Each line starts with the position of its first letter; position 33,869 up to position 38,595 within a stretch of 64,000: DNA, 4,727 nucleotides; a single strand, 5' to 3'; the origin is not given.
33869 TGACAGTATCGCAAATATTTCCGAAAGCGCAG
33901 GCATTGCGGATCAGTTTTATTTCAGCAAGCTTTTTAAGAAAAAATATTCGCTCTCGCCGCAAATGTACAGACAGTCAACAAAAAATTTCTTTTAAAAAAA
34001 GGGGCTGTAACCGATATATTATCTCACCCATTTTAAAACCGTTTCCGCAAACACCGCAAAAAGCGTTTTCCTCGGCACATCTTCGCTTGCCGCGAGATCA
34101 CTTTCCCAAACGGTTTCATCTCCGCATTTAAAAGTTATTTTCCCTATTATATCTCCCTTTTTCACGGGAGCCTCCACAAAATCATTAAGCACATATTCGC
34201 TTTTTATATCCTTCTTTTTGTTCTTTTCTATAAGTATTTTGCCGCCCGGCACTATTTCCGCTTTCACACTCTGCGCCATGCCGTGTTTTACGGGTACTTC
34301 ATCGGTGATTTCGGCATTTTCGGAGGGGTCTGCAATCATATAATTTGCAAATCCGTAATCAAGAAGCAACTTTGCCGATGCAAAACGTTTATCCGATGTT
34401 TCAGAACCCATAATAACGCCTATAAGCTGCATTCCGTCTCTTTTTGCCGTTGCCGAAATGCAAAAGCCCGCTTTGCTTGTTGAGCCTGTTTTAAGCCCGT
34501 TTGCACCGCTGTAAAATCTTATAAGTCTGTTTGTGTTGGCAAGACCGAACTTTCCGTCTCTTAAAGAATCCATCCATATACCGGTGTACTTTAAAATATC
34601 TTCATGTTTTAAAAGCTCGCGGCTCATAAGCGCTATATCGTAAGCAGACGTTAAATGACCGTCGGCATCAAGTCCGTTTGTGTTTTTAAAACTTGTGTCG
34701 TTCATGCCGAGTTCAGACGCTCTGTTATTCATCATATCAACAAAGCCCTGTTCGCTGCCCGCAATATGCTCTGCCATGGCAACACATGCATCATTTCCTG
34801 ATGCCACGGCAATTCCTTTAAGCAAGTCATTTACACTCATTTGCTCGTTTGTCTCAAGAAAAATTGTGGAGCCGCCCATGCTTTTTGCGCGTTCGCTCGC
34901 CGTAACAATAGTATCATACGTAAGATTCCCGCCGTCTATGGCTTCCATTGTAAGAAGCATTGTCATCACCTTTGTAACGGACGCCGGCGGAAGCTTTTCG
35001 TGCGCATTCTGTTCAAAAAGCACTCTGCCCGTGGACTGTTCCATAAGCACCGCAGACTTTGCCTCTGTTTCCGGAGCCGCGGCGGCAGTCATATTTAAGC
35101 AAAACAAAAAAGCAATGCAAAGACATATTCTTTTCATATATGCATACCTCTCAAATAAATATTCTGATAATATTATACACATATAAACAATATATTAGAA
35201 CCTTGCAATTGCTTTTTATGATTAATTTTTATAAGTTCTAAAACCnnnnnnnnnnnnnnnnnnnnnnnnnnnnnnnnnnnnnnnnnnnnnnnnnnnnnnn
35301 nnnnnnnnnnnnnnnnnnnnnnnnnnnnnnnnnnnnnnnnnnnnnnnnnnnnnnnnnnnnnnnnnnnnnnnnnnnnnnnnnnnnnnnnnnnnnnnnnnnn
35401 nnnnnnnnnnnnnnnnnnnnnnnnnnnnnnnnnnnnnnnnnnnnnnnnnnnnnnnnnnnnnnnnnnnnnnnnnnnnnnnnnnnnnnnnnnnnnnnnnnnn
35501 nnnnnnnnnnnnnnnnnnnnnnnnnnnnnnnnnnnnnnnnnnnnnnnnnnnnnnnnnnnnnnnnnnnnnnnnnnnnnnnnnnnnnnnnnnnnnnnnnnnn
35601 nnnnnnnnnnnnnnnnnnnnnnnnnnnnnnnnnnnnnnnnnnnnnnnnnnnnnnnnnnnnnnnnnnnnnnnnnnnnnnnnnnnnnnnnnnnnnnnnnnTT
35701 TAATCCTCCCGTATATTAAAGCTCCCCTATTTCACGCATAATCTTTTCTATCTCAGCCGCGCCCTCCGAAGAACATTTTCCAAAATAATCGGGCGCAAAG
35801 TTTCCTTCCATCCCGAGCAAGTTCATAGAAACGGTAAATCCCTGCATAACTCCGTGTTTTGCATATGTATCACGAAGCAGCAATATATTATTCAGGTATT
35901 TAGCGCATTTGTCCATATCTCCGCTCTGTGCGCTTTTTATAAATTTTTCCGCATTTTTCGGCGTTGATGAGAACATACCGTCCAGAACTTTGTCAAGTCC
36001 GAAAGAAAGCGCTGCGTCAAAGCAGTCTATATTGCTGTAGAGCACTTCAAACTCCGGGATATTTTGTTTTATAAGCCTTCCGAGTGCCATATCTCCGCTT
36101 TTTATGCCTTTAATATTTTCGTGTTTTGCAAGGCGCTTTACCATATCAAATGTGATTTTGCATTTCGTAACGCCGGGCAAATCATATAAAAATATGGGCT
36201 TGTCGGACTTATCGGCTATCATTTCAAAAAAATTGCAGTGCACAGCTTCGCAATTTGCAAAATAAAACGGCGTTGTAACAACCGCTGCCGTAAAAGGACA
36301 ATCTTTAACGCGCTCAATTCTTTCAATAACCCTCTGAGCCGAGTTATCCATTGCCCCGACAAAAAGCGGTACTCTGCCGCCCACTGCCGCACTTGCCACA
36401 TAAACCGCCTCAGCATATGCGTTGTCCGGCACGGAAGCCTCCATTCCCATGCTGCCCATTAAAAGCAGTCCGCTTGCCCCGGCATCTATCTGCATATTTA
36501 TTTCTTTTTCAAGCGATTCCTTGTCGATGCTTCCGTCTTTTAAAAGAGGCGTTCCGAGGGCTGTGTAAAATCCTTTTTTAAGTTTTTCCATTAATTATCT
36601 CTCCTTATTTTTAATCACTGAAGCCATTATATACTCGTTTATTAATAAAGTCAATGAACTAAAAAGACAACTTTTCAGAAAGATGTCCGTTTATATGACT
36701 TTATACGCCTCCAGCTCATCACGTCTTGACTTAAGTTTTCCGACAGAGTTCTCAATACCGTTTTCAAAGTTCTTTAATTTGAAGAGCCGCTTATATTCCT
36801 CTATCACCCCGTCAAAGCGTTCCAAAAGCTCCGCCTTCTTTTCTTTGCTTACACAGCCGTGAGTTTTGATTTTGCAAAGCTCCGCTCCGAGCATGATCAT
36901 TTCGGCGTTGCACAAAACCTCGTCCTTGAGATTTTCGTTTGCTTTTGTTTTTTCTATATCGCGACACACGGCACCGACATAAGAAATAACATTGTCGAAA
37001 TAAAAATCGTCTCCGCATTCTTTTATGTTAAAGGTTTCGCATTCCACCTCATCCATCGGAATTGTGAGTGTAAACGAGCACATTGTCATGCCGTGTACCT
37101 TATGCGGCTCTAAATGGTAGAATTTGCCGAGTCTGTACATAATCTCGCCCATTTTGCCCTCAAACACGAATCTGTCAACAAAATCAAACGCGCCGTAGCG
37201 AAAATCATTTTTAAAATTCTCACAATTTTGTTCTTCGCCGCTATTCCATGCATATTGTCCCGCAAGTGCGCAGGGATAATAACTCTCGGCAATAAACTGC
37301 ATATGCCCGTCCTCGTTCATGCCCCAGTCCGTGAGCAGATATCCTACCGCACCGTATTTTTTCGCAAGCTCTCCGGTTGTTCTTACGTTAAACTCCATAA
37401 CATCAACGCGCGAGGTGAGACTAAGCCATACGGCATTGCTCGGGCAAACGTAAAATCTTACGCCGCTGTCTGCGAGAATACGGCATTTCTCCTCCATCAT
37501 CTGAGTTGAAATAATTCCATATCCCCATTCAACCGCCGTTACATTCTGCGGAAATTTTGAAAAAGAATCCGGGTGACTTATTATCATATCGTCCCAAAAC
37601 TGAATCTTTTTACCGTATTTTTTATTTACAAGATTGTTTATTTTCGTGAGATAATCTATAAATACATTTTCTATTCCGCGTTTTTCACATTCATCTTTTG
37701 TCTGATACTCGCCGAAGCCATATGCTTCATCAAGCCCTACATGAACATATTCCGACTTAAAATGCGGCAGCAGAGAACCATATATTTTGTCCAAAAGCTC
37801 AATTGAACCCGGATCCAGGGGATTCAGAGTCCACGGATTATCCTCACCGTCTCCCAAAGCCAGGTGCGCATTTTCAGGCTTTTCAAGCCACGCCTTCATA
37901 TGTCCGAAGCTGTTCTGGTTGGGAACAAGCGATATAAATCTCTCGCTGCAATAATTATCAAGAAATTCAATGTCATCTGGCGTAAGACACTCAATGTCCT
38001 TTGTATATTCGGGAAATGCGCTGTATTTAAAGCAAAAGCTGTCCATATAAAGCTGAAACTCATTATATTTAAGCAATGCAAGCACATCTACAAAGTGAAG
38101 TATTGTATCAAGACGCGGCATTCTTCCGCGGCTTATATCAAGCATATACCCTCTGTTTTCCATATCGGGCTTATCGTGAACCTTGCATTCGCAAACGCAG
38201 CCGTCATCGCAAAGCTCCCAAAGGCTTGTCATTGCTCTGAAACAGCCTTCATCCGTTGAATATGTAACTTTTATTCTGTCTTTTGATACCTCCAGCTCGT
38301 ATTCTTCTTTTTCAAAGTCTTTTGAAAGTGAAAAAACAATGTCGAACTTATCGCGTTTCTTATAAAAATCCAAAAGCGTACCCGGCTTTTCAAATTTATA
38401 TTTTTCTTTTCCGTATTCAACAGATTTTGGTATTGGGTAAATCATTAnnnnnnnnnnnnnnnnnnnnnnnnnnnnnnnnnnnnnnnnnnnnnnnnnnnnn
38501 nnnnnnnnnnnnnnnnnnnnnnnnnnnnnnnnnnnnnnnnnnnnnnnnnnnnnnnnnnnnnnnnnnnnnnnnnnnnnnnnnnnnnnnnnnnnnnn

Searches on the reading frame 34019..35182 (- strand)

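Call 39: search_protein_families(library=pfam, proteins=[window:34019-35182:-], max_evalue=0.001)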
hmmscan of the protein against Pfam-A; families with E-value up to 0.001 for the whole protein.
window:34019-35182:- (387 aa): 3 families
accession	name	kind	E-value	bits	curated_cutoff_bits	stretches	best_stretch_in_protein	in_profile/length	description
PF00768.25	Peptidase_S11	-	9.6e-78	261.4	27.6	1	32-261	3-238/239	D-alanyl-D-alanine carboxypeptidase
PF13354.11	Beta-lactamase2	-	2.3e-13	50.4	22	1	46-193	4-149/214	Beta-lactamase enzyme family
PF07943.18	PBP5_C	-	8e-13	48.8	21.2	1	294-371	14-91/91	Penicillin-binding protein 5, C-terminal domain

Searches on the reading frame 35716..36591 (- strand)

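Call 39: search_protein_families(library=pfam, proteins=[window:35716-36591:-], max_evalue=0.001)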
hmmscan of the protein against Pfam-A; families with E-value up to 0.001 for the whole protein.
window:35716-36591:- (291 aa): 1 family
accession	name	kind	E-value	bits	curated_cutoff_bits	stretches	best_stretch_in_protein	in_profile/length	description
PF00701.28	DHDPS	-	2.1e-38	132.1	22.1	1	6-278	3-279/289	Dihydrodipicolinate synthetase family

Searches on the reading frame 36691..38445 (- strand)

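Call 39: search_protein_families(library=pfam, proteins=[window:36691-38445:-], max_evalue=0.001)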
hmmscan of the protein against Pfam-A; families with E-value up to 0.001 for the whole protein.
window:36691-38445:- (584 aa): 2 families
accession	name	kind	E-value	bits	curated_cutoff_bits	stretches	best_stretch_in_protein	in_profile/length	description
PF00728.28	Glyco_hydro_20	-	2.3e-21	77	22.3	1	98-349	4-275/348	Glycosyl hydrolase family 20, catalytic domain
PF02838.20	Glyco_hydro_20b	-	1.6e-05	26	26.1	1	36-81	63-110/124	Glycosyl hydrolase family 20, domain 2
